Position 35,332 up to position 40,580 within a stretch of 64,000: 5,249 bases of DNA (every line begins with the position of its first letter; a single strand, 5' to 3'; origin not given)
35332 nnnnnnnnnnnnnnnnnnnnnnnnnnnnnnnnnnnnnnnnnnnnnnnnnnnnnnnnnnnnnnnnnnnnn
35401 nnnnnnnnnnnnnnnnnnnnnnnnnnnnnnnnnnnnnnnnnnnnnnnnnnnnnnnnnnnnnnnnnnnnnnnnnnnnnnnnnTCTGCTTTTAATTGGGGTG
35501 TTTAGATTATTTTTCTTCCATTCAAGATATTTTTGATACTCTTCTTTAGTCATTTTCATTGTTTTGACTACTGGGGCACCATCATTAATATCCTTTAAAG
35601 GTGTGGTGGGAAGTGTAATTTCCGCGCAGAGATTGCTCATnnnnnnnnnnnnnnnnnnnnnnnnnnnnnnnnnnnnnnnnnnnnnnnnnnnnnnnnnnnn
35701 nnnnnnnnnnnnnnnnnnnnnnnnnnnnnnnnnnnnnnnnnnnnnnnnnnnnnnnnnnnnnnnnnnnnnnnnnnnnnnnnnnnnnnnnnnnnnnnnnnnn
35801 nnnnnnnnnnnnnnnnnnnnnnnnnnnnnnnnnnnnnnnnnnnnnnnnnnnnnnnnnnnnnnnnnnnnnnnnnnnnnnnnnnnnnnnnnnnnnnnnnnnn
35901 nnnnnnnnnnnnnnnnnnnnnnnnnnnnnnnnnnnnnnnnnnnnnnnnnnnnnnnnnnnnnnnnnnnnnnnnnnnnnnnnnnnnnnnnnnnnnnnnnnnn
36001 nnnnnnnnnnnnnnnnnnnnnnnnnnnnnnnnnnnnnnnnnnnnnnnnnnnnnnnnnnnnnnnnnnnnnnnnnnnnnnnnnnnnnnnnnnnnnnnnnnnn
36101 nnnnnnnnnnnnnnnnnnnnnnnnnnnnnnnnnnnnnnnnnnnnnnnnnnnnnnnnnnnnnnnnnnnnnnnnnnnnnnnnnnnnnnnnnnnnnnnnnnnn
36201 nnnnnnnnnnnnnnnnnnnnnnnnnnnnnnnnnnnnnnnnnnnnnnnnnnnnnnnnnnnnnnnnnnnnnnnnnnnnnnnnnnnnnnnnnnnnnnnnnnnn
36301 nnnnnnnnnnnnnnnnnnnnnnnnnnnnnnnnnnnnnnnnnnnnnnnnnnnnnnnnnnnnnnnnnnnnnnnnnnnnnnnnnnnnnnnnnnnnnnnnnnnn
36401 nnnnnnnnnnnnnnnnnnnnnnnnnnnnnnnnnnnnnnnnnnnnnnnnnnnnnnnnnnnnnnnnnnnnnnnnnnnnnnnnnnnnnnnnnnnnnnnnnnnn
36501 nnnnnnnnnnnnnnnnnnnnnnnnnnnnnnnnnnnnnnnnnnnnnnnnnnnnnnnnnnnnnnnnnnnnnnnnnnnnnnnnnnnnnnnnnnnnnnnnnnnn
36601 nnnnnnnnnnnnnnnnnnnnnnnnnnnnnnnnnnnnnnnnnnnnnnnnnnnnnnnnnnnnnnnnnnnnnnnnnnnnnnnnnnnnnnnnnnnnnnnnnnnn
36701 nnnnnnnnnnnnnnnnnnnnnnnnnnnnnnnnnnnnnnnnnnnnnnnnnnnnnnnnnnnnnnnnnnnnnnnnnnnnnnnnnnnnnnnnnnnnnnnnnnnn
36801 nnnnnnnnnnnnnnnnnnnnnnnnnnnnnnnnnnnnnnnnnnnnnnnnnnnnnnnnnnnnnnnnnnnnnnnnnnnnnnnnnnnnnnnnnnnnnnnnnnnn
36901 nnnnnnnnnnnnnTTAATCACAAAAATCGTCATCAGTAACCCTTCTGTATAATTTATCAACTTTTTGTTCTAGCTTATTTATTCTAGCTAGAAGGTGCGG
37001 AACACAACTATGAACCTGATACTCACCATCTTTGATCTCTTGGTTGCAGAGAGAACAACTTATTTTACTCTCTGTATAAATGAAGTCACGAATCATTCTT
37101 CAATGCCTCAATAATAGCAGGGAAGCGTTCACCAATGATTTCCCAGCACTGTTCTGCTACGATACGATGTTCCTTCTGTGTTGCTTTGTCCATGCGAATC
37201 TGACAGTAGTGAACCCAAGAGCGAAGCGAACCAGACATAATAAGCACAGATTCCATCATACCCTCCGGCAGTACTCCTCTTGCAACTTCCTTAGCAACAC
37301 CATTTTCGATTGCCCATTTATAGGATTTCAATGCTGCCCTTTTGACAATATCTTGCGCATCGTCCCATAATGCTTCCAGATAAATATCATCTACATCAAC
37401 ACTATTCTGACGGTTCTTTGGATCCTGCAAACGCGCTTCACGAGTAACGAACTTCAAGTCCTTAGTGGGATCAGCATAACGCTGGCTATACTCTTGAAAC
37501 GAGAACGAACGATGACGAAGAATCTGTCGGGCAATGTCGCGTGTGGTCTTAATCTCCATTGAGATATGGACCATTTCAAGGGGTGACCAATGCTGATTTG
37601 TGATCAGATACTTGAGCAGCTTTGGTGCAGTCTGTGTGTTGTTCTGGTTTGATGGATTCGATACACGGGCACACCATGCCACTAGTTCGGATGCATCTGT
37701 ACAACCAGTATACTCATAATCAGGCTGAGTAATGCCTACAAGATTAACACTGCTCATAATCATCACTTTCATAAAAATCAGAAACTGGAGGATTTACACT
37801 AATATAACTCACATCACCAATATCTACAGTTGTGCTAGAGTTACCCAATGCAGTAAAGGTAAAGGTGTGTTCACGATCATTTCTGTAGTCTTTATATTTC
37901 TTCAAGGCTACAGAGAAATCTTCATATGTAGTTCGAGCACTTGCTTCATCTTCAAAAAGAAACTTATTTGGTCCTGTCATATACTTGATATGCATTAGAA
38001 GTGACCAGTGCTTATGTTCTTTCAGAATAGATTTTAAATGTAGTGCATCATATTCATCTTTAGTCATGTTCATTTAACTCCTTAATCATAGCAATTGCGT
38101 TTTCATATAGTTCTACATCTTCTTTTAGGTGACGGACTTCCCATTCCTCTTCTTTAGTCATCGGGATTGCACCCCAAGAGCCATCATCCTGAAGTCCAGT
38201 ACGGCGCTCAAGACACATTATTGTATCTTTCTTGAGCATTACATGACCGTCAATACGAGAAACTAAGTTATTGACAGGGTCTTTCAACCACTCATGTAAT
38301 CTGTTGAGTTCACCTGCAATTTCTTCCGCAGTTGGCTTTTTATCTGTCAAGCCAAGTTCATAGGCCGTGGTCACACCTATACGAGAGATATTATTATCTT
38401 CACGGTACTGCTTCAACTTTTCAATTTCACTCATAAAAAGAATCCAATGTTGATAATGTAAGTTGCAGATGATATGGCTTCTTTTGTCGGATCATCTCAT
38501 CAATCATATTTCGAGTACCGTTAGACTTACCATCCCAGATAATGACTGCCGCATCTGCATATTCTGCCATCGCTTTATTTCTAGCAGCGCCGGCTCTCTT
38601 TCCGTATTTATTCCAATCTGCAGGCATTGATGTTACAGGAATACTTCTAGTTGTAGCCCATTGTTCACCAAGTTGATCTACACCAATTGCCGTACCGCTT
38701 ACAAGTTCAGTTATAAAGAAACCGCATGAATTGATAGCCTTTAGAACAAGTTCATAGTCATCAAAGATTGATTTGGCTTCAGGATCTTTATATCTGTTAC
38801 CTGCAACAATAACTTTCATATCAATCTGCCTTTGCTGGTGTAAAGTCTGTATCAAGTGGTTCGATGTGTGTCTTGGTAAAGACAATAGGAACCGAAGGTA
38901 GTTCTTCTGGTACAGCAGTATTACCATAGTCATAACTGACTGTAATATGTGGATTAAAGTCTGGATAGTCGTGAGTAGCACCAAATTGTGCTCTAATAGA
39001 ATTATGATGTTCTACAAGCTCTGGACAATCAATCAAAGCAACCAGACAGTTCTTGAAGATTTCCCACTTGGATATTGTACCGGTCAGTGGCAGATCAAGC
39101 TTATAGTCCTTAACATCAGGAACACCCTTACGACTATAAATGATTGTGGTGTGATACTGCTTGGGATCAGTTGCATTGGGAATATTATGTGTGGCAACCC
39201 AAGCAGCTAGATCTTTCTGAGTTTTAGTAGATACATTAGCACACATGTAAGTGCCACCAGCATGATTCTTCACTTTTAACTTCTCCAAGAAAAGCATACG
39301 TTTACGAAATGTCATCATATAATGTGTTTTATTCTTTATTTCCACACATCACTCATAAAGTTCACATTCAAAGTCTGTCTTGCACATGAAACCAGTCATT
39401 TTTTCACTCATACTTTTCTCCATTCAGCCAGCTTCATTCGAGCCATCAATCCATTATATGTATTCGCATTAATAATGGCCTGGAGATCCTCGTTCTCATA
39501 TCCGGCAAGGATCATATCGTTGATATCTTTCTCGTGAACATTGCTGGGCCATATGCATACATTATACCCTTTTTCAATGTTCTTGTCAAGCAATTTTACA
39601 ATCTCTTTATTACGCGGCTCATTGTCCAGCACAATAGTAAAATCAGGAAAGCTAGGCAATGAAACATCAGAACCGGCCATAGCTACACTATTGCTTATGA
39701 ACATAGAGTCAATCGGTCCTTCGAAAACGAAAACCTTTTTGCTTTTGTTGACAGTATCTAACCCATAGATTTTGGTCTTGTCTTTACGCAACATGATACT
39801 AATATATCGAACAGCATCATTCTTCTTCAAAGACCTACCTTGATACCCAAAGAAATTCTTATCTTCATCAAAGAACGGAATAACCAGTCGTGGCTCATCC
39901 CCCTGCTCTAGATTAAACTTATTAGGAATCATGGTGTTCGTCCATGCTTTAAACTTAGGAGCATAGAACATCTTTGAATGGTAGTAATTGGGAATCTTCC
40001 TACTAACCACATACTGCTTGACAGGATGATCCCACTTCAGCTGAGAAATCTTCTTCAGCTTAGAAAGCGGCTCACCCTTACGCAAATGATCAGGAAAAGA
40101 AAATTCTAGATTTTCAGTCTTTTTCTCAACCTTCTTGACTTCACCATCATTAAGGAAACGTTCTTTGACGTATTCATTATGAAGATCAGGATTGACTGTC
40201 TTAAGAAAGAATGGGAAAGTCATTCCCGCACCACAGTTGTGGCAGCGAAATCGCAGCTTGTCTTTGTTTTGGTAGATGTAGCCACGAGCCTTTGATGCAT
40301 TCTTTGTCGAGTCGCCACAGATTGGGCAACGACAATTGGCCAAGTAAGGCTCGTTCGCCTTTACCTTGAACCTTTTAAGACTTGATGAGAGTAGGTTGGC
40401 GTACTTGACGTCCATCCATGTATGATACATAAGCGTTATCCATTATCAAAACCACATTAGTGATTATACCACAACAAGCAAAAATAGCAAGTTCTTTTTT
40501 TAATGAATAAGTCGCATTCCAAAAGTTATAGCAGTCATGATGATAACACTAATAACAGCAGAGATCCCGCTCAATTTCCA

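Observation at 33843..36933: NrdA split at the active site by a GIY-YIG gene, with de novo tails on both halves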

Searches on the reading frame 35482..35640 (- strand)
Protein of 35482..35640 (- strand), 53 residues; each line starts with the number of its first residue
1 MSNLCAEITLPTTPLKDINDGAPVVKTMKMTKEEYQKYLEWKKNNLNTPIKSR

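Call 82: search_dna_similar(query=window:35482-35640:-, collection=phages, mode=protein, max_rows=15, max_evalue=1)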
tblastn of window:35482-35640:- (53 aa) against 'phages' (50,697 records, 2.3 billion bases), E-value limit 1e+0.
Records with a match: 779; places in all: 779; records where one place covers at least 80% of the query: 0.
Best place of each record, by identity: 80-90% 4; 60-80% 652; <60% 123.
By first word of the organism name: Synechococcus 375; Klebsiella 126; Cyanophage 61; Escherichia 43; Prochlorococcus 24; Enterobacter 24; Cronobacter 22; Vibrio 21; Pseudomonas 13; Citrobacter 11; and 19 more.
By host as written in the record: - 200; Synechococcus 107; Klebsiella pneumoniae 59; Synechococcus sp. 38; Synechococcus sp. WH7803 28; Synechococcus sp. WH8102 20; Synechococcus sp. MW02 18; Synechococcus sp. WH 7803 15; and 141 more.
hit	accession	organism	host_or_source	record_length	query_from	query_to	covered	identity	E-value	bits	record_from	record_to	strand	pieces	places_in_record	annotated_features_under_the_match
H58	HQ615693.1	Synechococcus phage S-CRM01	Synechococcus sp. LC16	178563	1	20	38%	80.0%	1e-2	37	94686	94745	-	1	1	nrdA: ribonucleotide-diphosphate reductase subunit A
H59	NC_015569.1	Synechococcus phage S-CRM01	Synechococcus sp. LC16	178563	1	20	38%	80.0%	1e-2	37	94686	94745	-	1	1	nrdA: ribonucleotide reductase large subunit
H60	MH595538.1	Vibrio phage BONAISHI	Vibrio coralliilyticus LMG20984 (YB1)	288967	1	20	38%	80.0%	3e-2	35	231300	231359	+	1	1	ribonucleotide-diphosphate reductase alpha subunit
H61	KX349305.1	Cyanophage S-RIM14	Synechococcus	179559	1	22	42%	72.7%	4e-3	38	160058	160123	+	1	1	ribonucleotide reductase subunit A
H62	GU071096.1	Synechococcus phage S-ShM2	Synechococcus sp. WH8102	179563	1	22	42%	72.7%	4e-3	38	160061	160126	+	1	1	nrdA: ribonucleotide reductase class Ia alpha subunit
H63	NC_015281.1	Synechococcus phage S-ShM2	Synechococcus sp. WH8102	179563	1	22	42%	72.7%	4e-3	38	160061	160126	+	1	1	nrdA: ribonucleotide reductase large subunit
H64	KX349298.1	Cyanophage S-RIM14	Synechococcus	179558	1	22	42%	72.7%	4e-3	38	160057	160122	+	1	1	ribonucleotide reductase subunit A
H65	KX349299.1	Cyanophage S-RIM14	Synechococcus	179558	1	22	42%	72.7%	4e-3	38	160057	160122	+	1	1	ribonucleotide reductase subunit A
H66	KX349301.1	Cyanophage S-RIM14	Synechococcus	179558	1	22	42%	72.7%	4e-3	38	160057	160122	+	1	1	ribonucleotide reductase subunit A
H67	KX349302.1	Cyanophage S-RIM14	Synechococcus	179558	1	22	42%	72.7%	4e-3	38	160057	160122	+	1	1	ribonucleotide reductase subunit A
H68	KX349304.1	Cyanophage S-RIM14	Synechococcus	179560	1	22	42%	72.7%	4e-3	38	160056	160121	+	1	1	ribonucleotide reductase subunit A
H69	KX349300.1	Cyanophage S-RIM14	Synechococcus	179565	1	22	42%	72.7%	4e-3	38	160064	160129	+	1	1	ribonucleotide reductase subunit A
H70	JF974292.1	Cyanophage S-SSM2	Synechococcus sp. WH8102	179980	1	22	42%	72.7%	4e-3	38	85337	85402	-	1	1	ribonucleotide reductase A subunit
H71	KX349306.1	Cyanophage S-RIM14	Synechococcus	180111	1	22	42%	72.7%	4e-3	38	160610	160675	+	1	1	ribonucleotide reductase subunit A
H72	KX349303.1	Cyanophage S-RIM14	Synechococcus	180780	1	22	42%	72.7%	4e-3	38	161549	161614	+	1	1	ribonucleotide reductase subunit A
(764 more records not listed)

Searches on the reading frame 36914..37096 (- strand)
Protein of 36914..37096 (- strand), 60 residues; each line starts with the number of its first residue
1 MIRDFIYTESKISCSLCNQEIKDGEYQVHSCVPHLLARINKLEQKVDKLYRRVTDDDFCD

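Call 3: search_protein_families(library=pfam, proteins=[window:36914-37096:-])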
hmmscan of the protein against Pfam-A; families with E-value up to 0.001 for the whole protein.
window:36914-37096:- (60 aa): 0 families

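Call 7: search_protein_families(library=phrogs, proteins=[window:36914-37096:-], max_evalue=0.01)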
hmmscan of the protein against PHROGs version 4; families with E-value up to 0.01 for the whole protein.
window:36914-37096:- (60 aa): 1 family
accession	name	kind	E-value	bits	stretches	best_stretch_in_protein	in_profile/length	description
phrog_32517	-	unknown function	0.0051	17.8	0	34-58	13-37/49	-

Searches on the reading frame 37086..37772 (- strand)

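Call 3: search_protein_families(library=pfam, proteins=[window:37086-37772:-])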
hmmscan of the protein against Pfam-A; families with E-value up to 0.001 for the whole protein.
window:37086-37772:- (228 aa): 1 family
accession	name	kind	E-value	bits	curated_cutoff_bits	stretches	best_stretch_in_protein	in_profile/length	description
PF02511.20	Thy1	-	3.5e-43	148.1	24.8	1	25-218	7-190/191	Thymidylate synthase complementing protein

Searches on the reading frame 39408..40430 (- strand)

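Call 51: search_protein_families(library=phrogs, proteins=[window:39408-40430:-], max_evalue=0.00001)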
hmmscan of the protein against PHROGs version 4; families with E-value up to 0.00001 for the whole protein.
window:39408-40430:- (340 aa): 4 families
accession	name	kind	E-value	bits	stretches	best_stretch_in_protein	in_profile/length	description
phrog_47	-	DNA, RNA and nucleotide metabolism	1.1e-81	276.7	1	6-339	29-351/947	DNA primase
phrog_451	-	unknown function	2.5e-80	271.8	1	6-340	133-461/461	-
phrog_21887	-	DNA, RNA and nucleotide metabolism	3e-37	128.7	1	213-340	1-131/131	DNA primase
phrog_239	-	DNA, RNA and nucleotide metabolism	6.8e-08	32.9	1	31-317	41-306/801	DNA primase/helicase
